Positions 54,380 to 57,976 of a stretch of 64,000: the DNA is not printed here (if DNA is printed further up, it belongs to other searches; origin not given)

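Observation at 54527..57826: SpoT-like RSH enzyme fused to a ~470-aa, ~14-helix membrane module with an EamA/DMT-transporter-like half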

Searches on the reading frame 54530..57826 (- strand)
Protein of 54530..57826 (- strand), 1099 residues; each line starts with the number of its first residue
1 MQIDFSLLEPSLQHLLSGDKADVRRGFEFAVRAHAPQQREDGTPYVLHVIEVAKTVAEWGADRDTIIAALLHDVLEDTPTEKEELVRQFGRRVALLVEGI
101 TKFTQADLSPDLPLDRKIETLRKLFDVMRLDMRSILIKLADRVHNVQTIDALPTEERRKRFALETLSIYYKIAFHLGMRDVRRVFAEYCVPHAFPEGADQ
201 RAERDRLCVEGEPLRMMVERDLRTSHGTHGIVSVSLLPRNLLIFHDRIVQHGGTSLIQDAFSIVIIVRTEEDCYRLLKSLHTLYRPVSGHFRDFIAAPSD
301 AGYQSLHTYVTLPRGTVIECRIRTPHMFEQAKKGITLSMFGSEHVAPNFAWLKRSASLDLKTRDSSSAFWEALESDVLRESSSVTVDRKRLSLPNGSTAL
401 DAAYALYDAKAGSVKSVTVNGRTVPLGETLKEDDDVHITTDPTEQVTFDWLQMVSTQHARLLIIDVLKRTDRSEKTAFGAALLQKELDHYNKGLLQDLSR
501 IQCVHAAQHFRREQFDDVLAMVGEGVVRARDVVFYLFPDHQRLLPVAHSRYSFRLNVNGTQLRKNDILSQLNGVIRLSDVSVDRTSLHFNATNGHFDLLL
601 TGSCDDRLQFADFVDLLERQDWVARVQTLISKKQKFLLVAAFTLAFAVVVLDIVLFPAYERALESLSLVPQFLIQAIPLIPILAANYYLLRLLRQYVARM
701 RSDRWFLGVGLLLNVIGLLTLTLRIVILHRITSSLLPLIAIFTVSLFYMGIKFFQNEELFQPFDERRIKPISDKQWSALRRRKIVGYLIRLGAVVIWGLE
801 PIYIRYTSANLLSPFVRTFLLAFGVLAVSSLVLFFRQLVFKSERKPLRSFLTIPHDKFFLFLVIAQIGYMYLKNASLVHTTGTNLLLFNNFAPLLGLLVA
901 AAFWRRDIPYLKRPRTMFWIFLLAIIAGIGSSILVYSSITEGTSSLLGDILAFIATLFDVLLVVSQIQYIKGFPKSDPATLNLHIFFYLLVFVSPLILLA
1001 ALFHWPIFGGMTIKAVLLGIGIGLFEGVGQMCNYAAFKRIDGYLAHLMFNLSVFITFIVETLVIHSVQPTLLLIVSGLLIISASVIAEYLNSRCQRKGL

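Call 3: search_protein_families(library=pfam, proteins=[window:54530-57826:-], max_evalue=1)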
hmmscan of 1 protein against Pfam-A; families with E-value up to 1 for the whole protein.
window:54530-57826:- (1099 aa): 7 families
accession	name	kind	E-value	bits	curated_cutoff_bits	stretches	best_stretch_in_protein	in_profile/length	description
PF13328.12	HD_4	-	3.8e-34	118.1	27.2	1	27-178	2-155/156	HD domain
PF04607.23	RelA_SpoT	-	2.5e-16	60.4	27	1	255-336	21-103/113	Region found in RelA / SpoT proteins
PF02824.27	TGS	-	1.3e-06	28.7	22.2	1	389-440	9-60/60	TGS domain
PF01966.28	HD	-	1.5e-06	28.9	22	1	48-145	4-115/116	HD domain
PF19296.4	RelA_AH_RIS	-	7.1e-05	23.4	23.8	1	453-542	3-88/185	RelA/SpoT, AH and RIS domains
PF00892.27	EamA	-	0.0002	22.1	28.2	2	786-929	3-130/135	EamA-like transporter family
PF20680.3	DUF6817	-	0.21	12.1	25.2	1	43-74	15-46/85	Domain of unknown function (DUF6817)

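Call 4: search_protein_families(library=ncbifam, proteins=[window:54530-57826:-], max_evalue=1)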
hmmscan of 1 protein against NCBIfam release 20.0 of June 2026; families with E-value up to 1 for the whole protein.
window:54530-57826:- (1099 aa): 3 families
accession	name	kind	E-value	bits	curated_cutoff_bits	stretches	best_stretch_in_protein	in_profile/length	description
TIGR00691.1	spoT_relA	subfamily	1.1e-100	338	499.2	1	27-542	2-522/687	RelA/SpoT family protein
NF008303.0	PRK11092.1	equivalog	6.6e-74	249.4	947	1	8-529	7-534/702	bifunctional GTP diphosphokinase/guanosine-3',5'-bis pyrophosphate 3'-pyrophosphohydrolase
NF008124.0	PRK10872.1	equivalog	6.2e-44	150.7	728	1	37-538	47-562/744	GTP diphosphokinase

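Call 59: predict_structure(alignment_id=A3)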
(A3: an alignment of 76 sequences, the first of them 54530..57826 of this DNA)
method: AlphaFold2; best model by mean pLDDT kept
length: 1099 residues; sequences in the alignment: 76
mean_pLDDT: 88.9   pTM: 0.68
mean pLDDT of the five models: 88.9, 87.8, 87.5, 85.5, 85.2
residues with pLDDT >= 90: 643; 70-90: 401; 50-70: 52; < 50: 3
segments of 3 or more residues with pLDDT < 50: 106-108
pLDDT, mean of each block of 10 residues (from residue 1): 90 94 96 91 92 96 97 92 95 92 58 75 89 94 94 90 93 94 97 96 96 95 79 95 94 91 96 94 91 88 92 92 95 92 72 87 79 85 89 92 93 94 94 93 84 87 82 86 91 92 94 93 88 86 65 90 76 90 91 84 91 89 87 93 94 87 88 92 94 87 85 88 80 81 89 83 73 94 95 95 92 94 96 91 66 89 96 91 85 88 86 88 84 73 71 91 95 93 96 94 89 94 95 95 91 87 81 83 91 91
secondary structure, 60 per line:
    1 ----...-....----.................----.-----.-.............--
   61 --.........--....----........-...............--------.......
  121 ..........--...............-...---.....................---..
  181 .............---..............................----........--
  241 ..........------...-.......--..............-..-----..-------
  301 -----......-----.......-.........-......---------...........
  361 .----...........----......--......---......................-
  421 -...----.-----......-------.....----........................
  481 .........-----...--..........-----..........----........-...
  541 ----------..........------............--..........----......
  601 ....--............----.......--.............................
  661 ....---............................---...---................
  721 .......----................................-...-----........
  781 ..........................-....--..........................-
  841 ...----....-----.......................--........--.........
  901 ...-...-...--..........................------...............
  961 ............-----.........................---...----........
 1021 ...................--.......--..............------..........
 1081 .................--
elements in order (helices of 4 or more, strands of 3 or more residues): H9-12 H17-33 H46-58 H63-71 H74-77 H82-89 H91-105 H114-130 H133-147 H155-175 H179-193 H197-226 E231-238 H241-250 E261-267 H270-283 E306-311 E317-323 H325-333 H335-340 H350-361 H366-376 E381-386 E389-394 H399-413 E414-419 E422-424 E435-440 H448-452 H457-489 H500-509 H515-524 H529-536 E551-560 H567-578 E581-590 E595-604 H607-618 E623-629 H632-664 H668-695 H705-727 H732-763 H773-806 H808-811 H814-839 H848-851 H857-879 H882-889 H892-903 H914-939 H946-972 H978-1002 H1013-1039 H1042-1048 H1051-1064 H1071-1097

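Call 63: fold_search(model_id=the predicted structure, library=pdb)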
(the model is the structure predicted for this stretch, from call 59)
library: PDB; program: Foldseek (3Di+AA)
matches with E <= 10: 1166; with E <= 0.001: 51
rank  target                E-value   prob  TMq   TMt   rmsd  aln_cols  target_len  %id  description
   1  7qpr_C                3.3e-24  1.00  0.25  0.38  24.8       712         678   21  Structure of full length SpoT (released 2023-01-18)
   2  7qpr_A                3.7e-24  1.00  0.26  0.39  24.2       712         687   21  Structure of full length SpoT (released 2023-01-18)
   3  7qpr_D                8.0e-24  1.00  0.26  0.40  24.5       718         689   22  Structure of full length SpoT (released 2023-01-18)
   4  7qpr_B                1.8e-23  1.00  0.26  0.39  24.8       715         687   22  Structure of full length SpoT (released 2023-01-18)
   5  5iqr_8                2.2e-23  1.00  0.27  0.48  23.8       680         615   18  Structure of RelA bound to the 70S ribosome (released 2016-05-04)
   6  6yxa                  7.1e-23  1.00  0.30  0.59  19.0       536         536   28  Structure of the bifunctional Rel enzyme from B. subtilis (released 2020-09-23)
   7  5kpv_33               4.4e-21  1.00  0.26  0.42  20.5       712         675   19  Structure of RelA bound to ribosome in presence of A/R tRNA (Structure II) (released 2016-09-28)
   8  7oiw_A                3.1e-17  1.00  0.27  0.89   2.1       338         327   31  Structure of S. aureus Rel catalytic domains in complex with pppGpp (released 2022-06-01)
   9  7oiw_B                7.4e-17  1.00  0.27  0.88   2.4       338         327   32  Structure of S. aureus Rel catalytic domains in complex with pppGpp (released 2022-06-01)
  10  8acu_A                9.7e-17  1.00  0.27  0.82   3.4       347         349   31  Structure of Bacillus subtilis Rel in complex with DarB (released 2023-07-19)
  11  6s2u                  2.8e-16  1.00  0.24  0.69   5.9       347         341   33  Structure of the catalytic domain of T. thermophilus Rel in complex with AMP and ppGpp (released 2020-07-08)
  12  6s2v_A                6.1e-16  1.00  0.24  0.68   7.5       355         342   32  Structure of the N-terminal catalytic region of T. thermophilus Rel (released 2020-07-08)
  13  6s2t                  6.8e-16  1.00  0.24  0.66   5.4       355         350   33  Structure of the N-terminal catalytic region of T. thermophilus Rel bound to ppGpp (released 2020-07-08)
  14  24io_B                7.6e-16  1.00  0.26  0.88   3.7       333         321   28  Crystal structure of the RelSeq N-terminal domain from Streptococcus equisimilis in complex with pppGpp (released 2026-03-18)
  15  7ohg                  8.2e-16  1.00  0.25  0.67   5.5       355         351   32  Structure of Thermus thermophilus Rel bound to the non-hydrolasable alarmone analogue (released 2022-06-01)
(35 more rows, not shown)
